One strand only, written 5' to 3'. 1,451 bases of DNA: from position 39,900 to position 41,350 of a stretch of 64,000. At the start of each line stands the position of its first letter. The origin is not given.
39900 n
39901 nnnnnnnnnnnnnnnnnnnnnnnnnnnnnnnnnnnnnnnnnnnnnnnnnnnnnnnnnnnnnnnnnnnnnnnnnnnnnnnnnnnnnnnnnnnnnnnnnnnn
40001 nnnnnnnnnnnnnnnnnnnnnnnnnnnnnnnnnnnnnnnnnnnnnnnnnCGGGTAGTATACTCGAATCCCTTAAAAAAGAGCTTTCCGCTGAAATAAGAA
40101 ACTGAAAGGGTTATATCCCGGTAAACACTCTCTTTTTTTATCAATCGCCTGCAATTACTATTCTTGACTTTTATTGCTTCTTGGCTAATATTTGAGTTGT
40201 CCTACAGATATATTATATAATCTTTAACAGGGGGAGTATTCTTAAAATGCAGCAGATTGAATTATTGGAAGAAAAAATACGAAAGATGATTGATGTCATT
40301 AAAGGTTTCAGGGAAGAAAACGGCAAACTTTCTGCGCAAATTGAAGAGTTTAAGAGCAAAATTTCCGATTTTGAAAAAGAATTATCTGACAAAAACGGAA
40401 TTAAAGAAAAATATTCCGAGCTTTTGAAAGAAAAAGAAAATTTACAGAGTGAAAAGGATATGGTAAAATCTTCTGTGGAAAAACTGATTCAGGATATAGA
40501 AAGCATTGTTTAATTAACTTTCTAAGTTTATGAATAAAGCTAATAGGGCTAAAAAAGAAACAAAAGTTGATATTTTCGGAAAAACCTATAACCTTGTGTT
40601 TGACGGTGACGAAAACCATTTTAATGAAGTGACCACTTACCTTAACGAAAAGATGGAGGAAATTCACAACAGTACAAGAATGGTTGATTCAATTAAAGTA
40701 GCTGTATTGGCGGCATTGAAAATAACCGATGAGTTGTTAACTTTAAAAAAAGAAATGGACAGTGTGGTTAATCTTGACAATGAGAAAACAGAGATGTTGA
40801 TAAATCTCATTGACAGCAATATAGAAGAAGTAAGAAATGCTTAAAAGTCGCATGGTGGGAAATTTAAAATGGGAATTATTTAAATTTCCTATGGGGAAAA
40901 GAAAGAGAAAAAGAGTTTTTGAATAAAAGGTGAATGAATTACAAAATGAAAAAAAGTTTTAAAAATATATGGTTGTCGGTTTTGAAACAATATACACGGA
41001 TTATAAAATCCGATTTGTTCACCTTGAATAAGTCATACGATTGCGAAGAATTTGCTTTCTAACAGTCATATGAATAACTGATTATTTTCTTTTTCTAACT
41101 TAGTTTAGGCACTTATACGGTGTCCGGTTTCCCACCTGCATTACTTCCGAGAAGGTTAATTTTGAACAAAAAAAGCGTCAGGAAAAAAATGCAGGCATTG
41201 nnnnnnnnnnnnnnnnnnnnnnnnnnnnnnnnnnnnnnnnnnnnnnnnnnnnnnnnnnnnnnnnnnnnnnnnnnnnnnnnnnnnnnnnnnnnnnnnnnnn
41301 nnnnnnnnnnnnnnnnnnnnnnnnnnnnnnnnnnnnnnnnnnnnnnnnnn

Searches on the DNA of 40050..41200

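Call 91: search_rna_families(source=window, start=40050, end=41200, threshold=evalue, max_evalue=1)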
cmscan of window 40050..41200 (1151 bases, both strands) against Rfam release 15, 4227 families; matches with E-value up to 1: 4.
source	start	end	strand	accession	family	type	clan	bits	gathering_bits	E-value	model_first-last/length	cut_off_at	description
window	40991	41088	+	RF00479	snosnR71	Gene; snRNA; snoRNA; CD-box;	CL00051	29.7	60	0.021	1-97/97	no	Small nucleolar RNA snR71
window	40941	41017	+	RF01603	snoR29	Gene; snRNA; snoRNA; CD-box;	-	25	50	0.82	1-84/84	no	small nucleolar RNA snoR29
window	40070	40139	-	RF00143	mir-6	Gene; miRNA;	CL00083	21.6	58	0.54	1-74/74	no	mir-6 microRNA precursor family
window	40312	40408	+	RF01051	c-di-GMP-I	Cis-reg; riboswitch;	CL00126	19.1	35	0.54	1-87/87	no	c-di-GMP-I riboswitch aptamer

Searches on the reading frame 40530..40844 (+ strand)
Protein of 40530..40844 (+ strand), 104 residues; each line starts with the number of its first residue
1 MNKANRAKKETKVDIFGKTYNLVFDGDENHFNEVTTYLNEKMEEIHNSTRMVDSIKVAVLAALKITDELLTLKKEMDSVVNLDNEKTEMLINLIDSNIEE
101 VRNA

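Call 95: search_protein_families(library=pfam, proteins=[window:40530-40844:+], max_evalue=1e-8)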
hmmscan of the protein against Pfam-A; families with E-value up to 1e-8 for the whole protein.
window:40530-40844:+ (104 aa): 1 family
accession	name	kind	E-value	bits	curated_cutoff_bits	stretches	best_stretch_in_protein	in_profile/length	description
PF05164.18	ZapA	-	2.5e-16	60.2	23.8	1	12-90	2-84/88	Cell division protein ZapA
